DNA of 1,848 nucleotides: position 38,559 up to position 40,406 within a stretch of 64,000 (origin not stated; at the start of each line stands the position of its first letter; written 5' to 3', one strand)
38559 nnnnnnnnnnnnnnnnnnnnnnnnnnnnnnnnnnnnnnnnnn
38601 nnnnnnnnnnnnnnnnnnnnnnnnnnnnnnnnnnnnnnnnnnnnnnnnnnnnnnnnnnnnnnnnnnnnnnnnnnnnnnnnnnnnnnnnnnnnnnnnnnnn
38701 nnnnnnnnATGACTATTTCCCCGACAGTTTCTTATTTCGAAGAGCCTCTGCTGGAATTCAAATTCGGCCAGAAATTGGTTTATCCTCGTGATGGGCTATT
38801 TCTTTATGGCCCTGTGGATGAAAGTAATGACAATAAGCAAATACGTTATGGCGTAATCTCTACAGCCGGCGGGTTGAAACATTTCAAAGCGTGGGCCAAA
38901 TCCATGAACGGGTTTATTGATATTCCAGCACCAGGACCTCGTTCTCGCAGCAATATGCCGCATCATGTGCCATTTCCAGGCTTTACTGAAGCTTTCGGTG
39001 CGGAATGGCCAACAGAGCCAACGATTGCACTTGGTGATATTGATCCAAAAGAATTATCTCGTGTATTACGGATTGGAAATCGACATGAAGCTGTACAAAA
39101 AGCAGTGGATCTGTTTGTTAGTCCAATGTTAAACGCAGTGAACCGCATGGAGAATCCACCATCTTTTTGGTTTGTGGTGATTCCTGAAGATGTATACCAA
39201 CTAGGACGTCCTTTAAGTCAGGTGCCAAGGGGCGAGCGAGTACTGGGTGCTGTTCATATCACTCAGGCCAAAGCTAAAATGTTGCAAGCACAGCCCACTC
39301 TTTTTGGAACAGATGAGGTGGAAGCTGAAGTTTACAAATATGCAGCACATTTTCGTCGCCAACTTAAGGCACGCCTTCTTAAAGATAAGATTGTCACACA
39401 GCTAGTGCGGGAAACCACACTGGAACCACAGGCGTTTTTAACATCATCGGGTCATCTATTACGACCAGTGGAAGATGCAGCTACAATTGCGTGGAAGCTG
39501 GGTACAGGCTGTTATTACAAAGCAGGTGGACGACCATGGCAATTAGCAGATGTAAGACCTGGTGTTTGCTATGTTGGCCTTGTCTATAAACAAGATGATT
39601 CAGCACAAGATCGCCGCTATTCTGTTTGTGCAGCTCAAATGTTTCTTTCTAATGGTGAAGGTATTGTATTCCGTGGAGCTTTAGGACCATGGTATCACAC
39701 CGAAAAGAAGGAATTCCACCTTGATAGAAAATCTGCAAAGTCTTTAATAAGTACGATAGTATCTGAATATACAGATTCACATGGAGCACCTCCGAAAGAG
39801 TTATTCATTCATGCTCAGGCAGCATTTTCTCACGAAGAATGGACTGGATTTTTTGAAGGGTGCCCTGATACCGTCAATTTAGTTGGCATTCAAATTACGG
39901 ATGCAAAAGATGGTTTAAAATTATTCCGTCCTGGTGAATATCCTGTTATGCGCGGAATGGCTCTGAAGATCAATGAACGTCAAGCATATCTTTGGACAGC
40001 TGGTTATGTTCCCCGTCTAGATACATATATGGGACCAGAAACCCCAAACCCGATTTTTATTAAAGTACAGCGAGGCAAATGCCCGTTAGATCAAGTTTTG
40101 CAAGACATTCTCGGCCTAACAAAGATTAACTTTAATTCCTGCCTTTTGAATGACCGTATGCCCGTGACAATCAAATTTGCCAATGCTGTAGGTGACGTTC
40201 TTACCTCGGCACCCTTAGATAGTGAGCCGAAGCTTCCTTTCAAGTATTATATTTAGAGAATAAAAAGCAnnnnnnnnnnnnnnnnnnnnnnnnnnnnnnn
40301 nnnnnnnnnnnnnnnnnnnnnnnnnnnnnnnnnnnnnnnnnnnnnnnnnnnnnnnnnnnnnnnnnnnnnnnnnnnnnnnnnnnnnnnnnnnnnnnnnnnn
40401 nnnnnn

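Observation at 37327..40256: SPARTA defence system (TIR-APAZ plus short pAgo)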

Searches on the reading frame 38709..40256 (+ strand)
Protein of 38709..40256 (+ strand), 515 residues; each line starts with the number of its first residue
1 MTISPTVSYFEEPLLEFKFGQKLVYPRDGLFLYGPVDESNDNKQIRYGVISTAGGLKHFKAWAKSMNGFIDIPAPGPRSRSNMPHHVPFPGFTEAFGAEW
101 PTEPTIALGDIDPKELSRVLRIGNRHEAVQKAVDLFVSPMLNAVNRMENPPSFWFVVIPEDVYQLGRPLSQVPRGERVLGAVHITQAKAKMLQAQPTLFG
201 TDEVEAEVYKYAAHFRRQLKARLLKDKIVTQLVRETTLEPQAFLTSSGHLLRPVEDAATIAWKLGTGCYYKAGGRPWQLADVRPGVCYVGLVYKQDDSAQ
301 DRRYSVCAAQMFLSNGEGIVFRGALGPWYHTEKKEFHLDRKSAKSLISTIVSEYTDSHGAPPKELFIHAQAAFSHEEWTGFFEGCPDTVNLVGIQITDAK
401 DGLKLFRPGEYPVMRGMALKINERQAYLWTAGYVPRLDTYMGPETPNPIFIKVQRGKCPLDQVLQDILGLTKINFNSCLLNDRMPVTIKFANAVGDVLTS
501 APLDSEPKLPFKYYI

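Call 3: search_protein_families(library=pfam, proteins=[window:38709-40256:+], max_evalue=0.01)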
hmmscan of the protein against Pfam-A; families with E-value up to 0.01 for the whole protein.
window:38709-40256:+ (515 aa): 0 families

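Call 4: search_protein_families(library=padloc, proteins=[window:38709-40256:+], max_evalue=0.01)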
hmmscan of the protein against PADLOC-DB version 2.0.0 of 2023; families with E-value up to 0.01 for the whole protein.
window:38709-40256:+ (515 aa): 17 families
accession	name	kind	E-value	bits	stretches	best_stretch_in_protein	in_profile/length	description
PDLC02378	pAgo_I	-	5.6e-203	673.2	1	6-515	3-493/493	Class I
PDLC02436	pAgo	-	3.9e-120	399.8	1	7-514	7-459/460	-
PDLC02376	pAgo_I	-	2.1e-98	328.4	1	7-515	3-455/455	Class I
PDLC02377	pAgo_I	-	4e-55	185.4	2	215-514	162-456/457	Class I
PDLC02392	pAgo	-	2.8e-43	146.2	1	201-510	40-340/346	-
PDLC02420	Aga_SIR2-PNTD1-PNTD2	-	1.1e-34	117.8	1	255-495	738-990/1010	Class I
PDLC02384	pAgo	-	2.2e-34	116.9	1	218-495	735-1010/1030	-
PDLC02428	PprPIWI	-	7.8e-15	52.6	1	214-494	400-645/666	-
PDLC02397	pAgo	-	7.1e-13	46.3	1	217-493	316-558/578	-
PDLC02388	pAgo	-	1.5e-11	41.3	1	218-496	446-697/716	-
PDLC02389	pAgo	-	2.8e-08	30.6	1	267-496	503-716/733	-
PDLC02386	pAgo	-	4.7e-08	30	1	225-492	440-676/697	-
PDLC02394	pAgo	-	1.7e-06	24.1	1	271-501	871-1100/1121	-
PDLC02382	pAgo_II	-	2.9e-06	24.1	1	416-492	688-759/782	Class II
PDLC02383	pAgo_II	-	1.3e-05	21.5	1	416-494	671-744/767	Class II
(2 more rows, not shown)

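Call 6: search_solved_structures(query=window:38709-40256:+, show_alignments=2)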
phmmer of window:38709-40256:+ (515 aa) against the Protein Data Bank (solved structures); distinct sequences matched with E-value up to 0.001: 10.
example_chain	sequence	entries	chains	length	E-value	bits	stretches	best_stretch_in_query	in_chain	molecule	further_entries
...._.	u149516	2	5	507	1e-128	433.6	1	8-515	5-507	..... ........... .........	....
8ifk_B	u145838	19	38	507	2.3e-127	429.1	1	8-515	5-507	Piwi domain-containing protein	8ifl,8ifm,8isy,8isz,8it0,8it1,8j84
8j8h_A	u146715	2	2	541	2.7e-127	428.9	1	7-515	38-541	Piwi domain-containing protein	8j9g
8fex_B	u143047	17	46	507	4.7e-124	418.2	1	8-515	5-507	short pAgo | Piwi domain-containing protein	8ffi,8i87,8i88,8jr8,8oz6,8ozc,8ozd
8j7s_A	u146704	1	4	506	1.9e-123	416.2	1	8-514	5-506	Piwi domain-containing protein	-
9om4_B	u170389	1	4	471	1.2e-44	156.3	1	193-515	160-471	Prokaryotic argonaute MID-PIWI family protein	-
9qbp_B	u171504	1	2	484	1e-37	133.3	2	212-499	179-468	Protein argonaute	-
9jsb_A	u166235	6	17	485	1.3e-36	129.8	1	177-499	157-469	Ago | pAgo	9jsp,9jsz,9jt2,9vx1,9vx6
9qbl_B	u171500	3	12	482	5.5e-36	127.6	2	213-505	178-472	Protein argonaute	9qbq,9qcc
8in8_C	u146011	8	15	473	5.1e-29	104.6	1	257-502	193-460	Piwi domain protein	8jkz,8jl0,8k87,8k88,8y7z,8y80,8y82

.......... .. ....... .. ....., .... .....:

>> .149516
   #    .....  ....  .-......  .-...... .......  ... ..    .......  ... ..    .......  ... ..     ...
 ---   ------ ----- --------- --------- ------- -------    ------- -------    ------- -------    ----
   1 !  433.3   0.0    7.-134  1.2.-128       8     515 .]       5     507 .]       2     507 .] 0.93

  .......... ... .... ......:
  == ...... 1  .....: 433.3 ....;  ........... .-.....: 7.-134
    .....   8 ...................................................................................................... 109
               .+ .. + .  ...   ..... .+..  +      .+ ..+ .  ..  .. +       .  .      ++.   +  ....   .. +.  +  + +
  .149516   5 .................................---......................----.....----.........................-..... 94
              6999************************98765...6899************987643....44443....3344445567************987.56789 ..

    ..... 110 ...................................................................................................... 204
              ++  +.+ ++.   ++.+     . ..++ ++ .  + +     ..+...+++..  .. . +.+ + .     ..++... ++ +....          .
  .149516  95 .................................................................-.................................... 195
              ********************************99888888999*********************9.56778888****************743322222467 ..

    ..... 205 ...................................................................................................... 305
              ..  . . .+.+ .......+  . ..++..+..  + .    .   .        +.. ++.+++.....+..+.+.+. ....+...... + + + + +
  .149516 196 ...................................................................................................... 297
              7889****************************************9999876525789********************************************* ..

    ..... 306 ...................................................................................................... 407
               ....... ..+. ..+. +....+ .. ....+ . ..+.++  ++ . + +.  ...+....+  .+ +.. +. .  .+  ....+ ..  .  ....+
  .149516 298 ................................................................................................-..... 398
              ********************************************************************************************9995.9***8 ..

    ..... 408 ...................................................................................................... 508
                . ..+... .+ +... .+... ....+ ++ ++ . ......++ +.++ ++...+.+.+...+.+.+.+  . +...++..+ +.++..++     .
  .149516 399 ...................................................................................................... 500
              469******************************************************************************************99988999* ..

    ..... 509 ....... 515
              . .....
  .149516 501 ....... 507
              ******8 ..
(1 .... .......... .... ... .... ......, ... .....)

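Call 14: search_protein_families(library=ncbifam, proteins=[window:38709-40256:+], max_evalue=0.01)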
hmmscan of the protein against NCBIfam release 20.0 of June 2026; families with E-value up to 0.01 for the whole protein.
window:38709-40256:+ (515 aa): 0 families

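Call 16: find_homologous_proteins(query=window:38709-40256:+, max_evalue=1e-20)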
Query window:38709-40256:+ (515 aa): 2577 proteins with E <= 1e-20 among 8000 candidates; the best 120 are listed.
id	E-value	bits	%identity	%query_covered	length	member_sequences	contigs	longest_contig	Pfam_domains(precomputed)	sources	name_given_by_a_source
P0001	0.0e+0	1206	100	100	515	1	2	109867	-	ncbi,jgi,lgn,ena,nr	ncbi:MAG: hypothetical protein O2970_10465 [Proteobacteria bacterium]|nr:hypothetical protein [Pseud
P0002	0.0e+0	1032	84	100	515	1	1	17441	-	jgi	jgi:hypothetical protein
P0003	0.0e+0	1031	84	100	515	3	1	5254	-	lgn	-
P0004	0.0e+0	1027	84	100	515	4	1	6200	-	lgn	-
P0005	0.0e+0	1020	84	100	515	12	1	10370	-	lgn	-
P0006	0.0e+0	1012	83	100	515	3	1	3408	-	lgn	-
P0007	8.2e-298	1007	82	100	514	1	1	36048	-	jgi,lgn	-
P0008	2.2e-292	989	80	100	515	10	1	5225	-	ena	-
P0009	3.9e-245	833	67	100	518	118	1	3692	-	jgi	jgi:hypothetical protein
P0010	7.9e-241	818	66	99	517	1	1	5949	-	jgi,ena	-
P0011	2.0e-240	817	67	99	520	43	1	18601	-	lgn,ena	-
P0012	1.8e-239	814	66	99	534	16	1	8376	-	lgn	-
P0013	2.7e-239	813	67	100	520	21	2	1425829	-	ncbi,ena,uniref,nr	ncbi:hypothetical protein DLJ53_08300 [Acuticoccus sediminis]|uniref:Piwi domain-containing protein 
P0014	3.9e-239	813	66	99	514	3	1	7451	-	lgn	-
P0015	4.9e-239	813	67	99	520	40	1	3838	-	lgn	-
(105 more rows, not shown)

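Call 17: find_related_loci(query=window:38709-40256:+, collection=genome_contigs, flank=8000)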
Query window:38709-40256:+ (515 aa) in genome_contigs; peptide patterns used: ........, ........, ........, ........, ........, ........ (x = any residue, [..] = any of these).
86 stretches matched a pattern; 55 encode a relative of the query (tblastn E <= 1e-3); 55 distinct loci.
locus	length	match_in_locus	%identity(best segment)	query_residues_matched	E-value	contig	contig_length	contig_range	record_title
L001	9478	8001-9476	84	1-492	0e+0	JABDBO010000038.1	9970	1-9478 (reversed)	MAG: Alphaproteobacteria bacterium isolate BWOrgHeat_Nextera43_MAG2 3300020776.a:Ga0206927_1252, whole genome shotgun se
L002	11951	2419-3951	67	5-515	0e+0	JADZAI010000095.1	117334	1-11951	MAG: Alphaproteobacteria bacterium isolate SJ623 c_000001271945, whole genome shotgun sequence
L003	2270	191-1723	67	5-515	0e+0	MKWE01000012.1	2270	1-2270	MAG: Rhodospirillales bacterium 70-18 SCNpilot_cont_750_bf_scaffold_16183, whole genome shotgun sequence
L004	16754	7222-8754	67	5-515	0e+0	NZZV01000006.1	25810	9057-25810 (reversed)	MAG: Acidimicrobiaceae bacterium isolate NAT239 MHASMcontig_845771, whole genome shotgun sequence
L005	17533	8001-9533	66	5-515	0e+0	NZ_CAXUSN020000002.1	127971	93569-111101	Mesorhizobium sp. LjRoot246 LJR246c2, whole genome shotgun sequence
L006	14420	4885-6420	66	4-515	0e+0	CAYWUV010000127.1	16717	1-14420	MAG TPA_asm: uncultured Bryobacterales bacterium isolate SRP109090_co2_27 genome assembly, contig: NODE_4996_length_1671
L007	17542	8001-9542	66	2-515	0e+0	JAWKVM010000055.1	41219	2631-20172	MAG: Alphaproteobacteria bacterium isolate BC3.45 BC3.45.fa-55, whole genome shotgun sequence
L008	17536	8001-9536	66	4-515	0e+0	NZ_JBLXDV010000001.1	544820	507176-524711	MAG: Minwuia sp. isolate ES20-17 S20maxbin_out.039RE.5K@1, whole genome shotgun sequence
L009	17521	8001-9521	67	9-515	0e+0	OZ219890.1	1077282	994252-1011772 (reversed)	MAG: Paracoccaceae bacterium isolate 4cdb1b34-29e2-49c8-9f17-49d5e6017733 genome assembly, chromosome: 15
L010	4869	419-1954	66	4-515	0e+0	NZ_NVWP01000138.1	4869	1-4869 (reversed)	MAG: Henriciella sp. isolate NORP34 Contig_sourceCTD_14020, whole genome shotgun sequence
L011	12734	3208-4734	65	7-515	0e+0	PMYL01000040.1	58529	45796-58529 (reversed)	MAG: Acidobacteriaceae bacterium isolate fen_182 73.20110800_E2D.6_contig_1580, whole genome shotgun sequence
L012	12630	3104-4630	65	7-515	0e+0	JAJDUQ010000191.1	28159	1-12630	MAG: Gammaproteobacteria bacterium isolate jk18x1bzbins.85 k141_1467773, whole genome shotgun sequence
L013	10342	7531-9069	64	3-515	0e+0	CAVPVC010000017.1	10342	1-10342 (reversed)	MAG: uncultured Acidobacteriota bacterium isolate MFD00082.bin.1.138 genome assembly, contig: contig_3469, whole genome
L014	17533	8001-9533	65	5-515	0e+0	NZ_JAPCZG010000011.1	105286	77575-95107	Novosphingobium sp. KCTC 2891 strain 16085 2891_11, whole genome shotgun sequence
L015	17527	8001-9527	64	7-515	0e+0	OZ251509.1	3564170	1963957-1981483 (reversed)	MAG: Alphaproteobacteria bacterium isolate c58df884-ff44-4a62-8948-53011581409f genome assembly, chromosome: 1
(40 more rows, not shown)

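Call 20: find_encoding_contigs(protein=P0001, flank=10000, max_places=4)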
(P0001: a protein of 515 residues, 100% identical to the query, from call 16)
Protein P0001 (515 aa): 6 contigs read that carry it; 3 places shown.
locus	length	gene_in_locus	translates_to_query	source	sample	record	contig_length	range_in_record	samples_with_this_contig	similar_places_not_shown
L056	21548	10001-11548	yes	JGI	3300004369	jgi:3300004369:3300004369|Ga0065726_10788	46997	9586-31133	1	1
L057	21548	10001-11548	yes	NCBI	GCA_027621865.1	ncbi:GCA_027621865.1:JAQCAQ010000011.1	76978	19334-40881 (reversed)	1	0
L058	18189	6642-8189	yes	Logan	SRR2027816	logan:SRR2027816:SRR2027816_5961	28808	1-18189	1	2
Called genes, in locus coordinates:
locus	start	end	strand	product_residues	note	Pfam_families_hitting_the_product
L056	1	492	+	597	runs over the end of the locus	PF02016:Peptidase_S66 (faint), PF17676:Peptidase_S66C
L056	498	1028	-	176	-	PF13302:Acetyltransf_3, PF00583:Acetyltransf_1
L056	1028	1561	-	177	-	PF13302:Acetyltransf_3, PF13523:Acetyltransf_8, PF00583:Acetyltransf_1, PF13508:Acetyltransf_7 (weak)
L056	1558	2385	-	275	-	PF04655:APH_6_hur, PF01636:APH (weak)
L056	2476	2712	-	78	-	-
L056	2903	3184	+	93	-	-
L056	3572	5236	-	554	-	PF00239:Resolvase, PF07508:Recombinase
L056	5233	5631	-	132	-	PF11149:DUF2924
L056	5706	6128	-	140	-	PF18932:DUF5681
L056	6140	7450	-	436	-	PF02195:ParB_N, PF01555:N6_N4_Mtase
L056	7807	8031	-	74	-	-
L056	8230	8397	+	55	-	-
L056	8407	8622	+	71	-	PF12728:HTH_17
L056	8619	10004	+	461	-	PF13676:TIR_2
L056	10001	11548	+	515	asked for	-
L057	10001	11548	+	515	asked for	-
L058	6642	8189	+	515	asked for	-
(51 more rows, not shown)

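Call 21: find_encoding_contigs(protein=P0007, flank=8000, max_places=3)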
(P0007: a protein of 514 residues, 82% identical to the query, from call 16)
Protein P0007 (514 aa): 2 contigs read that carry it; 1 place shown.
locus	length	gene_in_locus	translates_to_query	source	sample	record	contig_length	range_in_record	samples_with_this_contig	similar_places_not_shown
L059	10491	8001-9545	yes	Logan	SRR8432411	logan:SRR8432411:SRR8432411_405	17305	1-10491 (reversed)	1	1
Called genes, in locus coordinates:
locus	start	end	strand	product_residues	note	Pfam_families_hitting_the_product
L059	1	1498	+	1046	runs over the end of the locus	PF13401:AAA_22 (faint), PF13091:PLDc_2, PF00176:SNF2-rel_dom (faint), PF04851:ResIII, PF00271:Helicase_C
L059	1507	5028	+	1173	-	PF02384:N6_Mtase (faint), PF07669:Eco57I (faint), PF18135:Type_ISP_C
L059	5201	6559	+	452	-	-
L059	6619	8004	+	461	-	PF13676:TIR_2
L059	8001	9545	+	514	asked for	-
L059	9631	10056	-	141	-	PF11351:GTA_holin_3TM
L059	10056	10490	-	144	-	?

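Call 22: find_encoding_contigs(protein=P0002, flank=8000, max_places=3)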
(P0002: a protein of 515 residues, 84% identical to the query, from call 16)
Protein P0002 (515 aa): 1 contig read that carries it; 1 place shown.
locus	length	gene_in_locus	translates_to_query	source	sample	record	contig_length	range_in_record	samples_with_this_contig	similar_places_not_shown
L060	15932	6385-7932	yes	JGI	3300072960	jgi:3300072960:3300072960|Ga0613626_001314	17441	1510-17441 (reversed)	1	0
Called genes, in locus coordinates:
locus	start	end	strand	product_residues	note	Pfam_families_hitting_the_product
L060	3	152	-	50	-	?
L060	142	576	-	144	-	PF02472:ExbD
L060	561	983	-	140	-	PF02472:ExbD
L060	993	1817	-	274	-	PF01618:MotA_ExbB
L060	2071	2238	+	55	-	-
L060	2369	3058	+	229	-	PF00849:PseudoU_synth_2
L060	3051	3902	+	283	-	PF13578:Methyltransf_24 (faint)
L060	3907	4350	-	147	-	-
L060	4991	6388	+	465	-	PF13676:TIR_2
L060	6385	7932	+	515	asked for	-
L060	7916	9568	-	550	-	PF00239:Resolvase, PF07508:Recombinase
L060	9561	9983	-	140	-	PF11149:DUF2924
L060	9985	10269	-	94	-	PF11994:DUF3489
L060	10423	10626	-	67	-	PF13560:HTH_31, PF12844:HTH_19, PF01381:HTH_3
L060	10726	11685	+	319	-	-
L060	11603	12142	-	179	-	PF18932:DUF5681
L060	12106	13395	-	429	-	PF02195:ParB_N, PF01555:N6_N4_Mtase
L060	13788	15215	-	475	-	PF01575:MaoC_dehydratas, PF13452:FAS1_DH_region, PF01515:PTA_PTB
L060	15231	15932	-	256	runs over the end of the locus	PF00106:adh_short, PF13561:adh_short_C2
